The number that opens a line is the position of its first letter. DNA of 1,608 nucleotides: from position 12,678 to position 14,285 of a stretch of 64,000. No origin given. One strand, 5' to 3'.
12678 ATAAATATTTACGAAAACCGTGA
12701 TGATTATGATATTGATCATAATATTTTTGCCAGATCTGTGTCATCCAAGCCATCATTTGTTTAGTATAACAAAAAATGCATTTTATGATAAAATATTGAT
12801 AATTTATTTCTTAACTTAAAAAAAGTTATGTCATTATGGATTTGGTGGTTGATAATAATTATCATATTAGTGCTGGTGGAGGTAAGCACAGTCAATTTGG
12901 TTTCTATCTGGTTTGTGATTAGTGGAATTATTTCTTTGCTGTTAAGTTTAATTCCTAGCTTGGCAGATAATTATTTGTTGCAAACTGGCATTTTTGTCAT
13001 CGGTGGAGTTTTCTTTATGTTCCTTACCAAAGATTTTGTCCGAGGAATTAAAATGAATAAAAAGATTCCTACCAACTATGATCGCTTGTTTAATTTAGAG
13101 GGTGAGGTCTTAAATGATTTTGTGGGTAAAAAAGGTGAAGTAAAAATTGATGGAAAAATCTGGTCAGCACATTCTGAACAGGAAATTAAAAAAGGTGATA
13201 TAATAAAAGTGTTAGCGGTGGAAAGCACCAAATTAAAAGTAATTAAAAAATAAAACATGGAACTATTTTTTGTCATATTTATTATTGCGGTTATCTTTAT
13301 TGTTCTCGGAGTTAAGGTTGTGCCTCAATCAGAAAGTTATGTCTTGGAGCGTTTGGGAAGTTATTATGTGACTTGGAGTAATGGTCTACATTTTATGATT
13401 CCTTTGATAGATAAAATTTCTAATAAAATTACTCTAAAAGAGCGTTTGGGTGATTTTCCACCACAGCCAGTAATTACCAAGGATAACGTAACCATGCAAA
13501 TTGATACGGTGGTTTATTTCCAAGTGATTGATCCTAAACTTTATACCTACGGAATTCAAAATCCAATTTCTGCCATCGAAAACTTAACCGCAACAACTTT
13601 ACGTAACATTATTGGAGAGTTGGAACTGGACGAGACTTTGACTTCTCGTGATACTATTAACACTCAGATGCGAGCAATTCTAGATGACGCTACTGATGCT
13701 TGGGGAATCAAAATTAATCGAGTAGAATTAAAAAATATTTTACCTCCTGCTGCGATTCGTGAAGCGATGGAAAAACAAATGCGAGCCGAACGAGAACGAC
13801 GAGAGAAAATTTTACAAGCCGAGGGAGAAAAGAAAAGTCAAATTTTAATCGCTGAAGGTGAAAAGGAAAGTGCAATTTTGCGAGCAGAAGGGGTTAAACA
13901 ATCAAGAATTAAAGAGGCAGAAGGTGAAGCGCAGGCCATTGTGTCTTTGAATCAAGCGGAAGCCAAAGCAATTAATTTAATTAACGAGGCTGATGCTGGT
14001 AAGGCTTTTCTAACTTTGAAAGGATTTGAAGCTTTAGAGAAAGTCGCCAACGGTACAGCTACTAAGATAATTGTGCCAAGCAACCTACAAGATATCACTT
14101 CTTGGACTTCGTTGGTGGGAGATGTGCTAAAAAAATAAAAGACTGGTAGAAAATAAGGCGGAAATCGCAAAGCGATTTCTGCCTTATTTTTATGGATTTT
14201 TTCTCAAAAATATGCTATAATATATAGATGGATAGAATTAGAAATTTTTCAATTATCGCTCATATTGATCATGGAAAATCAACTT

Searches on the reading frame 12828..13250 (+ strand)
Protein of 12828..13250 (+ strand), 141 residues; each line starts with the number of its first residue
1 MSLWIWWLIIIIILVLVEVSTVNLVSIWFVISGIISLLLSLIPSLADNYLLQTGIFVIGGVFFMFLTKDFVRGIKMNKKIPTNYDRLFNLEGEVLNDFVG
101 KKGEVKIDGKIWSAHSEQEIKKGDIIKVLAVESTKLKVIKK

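Call 41: search_protein_families(library=padloc, proteins=[window:12828-13250:+], max_evalue=0.001)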
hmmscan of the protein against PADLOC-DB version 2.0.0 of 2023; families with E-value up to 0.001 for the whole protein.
window:12828-13250:+ (141 aa): 0 families

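Call 50: search_protein_families(library=pfam, proteins=[window:12828-13250:+], max_evalue=0.00001)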
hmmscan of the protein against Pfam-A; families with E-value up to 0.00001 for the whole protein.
window:12828-13250:+ (141 aa): 1 family
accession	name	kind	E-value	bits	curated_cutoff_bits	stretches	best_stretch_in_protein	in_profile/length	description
PF01957.25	NfeD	-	7.1e-13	49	29.1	1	85-138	2-55/57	NfeD-like C-terminal, partner-binding domain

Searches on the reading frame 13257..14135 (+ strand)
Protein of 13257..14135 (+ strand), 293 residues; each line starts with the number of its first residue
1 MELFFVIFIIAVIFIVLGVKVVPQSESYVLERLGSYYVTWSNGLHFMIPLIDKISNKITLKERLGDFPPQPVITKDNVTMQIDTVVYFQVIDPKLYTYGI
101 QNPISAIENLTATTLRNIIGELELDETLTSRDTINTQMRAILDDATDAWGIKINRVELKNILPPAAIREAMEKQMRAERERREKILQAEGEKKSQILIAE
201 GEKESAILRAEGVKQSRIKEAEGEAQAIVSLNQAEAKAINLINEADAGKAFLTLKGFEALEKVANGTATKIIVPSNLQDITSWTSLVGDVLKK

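Call 41: search_protein_families(library=padloc, proteins=[window:13257-14135:+], max_evalue=0.001)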
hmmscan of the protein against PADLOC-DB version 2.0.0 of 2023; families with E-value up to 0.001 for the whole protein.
window:13257-14135:+ (293 aa): 0 families

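Call 50: search_protein_families(library=pfam, proteins=[window:13257-14135:+], max_evalue=0.00001)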
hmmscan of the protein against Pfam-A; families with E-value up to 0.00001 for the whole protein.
window:13257-14135:+ (293 aa): 1 family
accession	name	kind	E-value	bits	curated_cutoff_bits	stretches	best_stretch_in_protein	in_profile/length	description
PF01145.31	Band_7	-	1.6e-40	139.4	23.6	1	20-192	1-176/176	SPFH domain / Band 7 family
